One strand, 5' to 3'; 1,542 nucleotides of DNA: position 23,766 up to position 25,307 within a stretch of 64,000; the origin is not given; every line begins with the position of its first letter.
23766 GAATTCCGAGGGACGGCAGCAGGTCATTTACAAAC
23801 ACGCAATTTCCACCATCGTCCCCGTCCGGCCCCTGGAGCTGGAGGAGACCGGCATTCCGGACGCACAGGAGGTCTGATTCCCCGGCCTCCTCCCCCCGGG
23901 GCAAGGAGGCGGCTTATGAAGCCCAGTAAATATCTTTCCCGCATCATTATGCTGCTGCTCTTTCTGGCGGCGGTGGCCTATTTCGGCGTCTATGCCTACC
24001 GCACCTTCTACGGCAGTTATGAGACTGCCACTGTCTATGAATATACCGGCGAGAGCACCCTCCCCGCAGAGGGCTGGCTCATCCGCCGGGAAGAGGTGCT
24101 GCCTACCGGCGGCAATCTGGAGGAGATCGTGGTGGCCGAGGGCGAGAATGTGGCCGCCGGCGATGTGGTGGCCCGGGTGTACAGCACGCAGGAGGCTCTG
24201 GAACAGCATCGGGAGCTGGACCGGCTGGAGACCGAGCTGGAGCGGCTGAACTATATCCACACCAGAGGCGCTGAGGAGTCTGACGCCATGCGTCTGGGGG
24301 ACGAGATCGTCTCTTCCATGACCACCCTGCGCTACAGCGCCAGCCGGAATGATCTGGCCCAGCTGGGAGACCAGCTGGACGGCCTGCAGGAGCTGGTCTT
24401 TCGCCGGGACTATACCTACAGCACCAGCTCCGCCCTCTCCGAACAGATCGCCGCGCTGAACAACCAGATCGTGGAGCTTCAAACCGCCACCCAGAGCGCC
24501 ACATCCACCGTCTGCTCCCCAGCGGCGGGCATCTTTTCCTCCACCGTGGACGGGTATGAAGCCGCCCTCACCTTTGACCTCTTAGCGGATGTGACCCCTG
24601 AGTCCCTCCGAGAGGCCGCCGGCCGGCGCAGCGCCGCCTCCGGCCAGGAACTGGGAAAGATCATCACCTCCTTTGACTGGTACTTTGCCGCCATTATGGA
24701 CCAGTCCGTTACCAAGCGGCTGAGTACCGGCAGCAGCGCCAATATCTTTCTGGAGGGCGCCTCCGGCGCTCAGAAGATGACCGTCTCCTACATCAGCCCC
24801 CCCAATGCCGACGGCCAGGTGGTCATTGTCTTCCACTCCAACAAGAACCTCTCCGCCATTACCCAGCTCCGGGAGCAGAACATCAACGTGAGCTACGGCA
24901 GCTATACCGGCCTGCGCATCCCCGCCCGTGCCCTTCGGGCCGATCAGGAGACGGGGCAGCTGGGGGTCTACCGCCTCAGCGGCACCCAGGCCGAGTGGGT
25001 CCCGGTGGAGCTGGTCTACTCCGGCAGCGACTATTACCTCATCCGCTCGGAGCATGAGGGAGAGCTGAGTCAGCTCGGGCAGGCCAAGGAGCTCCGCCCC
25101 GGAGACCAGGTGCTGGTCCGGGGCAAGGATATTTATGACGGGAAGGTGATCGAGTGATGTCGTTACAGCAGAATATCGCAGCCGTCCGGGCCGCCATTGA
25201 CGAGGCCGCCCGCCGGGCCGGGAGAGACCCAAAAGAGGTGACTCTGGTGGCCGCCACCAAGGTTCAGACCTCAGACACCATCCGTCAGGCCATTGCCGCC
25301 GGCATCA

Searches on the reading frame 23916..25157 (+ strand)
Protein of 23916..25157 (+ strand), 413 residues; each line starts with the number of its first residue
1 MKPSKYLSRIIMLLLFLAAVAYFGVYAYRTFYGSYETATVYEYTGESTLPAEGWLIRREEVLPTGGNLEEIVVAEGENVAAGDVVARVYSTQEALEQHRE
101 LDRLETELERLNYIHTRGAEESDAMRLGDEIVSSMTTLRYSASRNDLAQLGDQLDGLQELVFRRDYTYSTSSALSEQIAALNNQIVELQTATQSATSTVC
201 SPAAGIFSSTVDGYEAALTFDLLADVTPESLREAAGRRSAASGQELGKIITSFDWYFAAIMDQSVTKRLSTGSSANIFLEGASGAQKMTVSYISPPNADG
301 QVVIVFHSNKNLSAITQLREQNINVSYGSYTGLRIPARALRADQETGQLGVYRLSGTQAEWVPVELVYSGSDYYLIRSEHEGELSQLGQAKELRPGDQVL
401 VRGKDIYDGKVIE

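Call 78: search_protein_families(library=pfam, proteins=[window:23916-25157:+], max_evalue=0.00001)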
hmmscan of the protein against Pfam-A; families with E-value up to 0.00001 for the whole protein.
window:23916-25157:+ (413 aa): 1 family
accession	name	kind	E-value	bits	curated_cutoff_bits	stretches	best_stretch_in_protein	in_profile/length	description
PF12700.13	HlyD_2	-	3.9e-30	105.4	25.1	1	10-412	12-416/416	HlyD family secretion protein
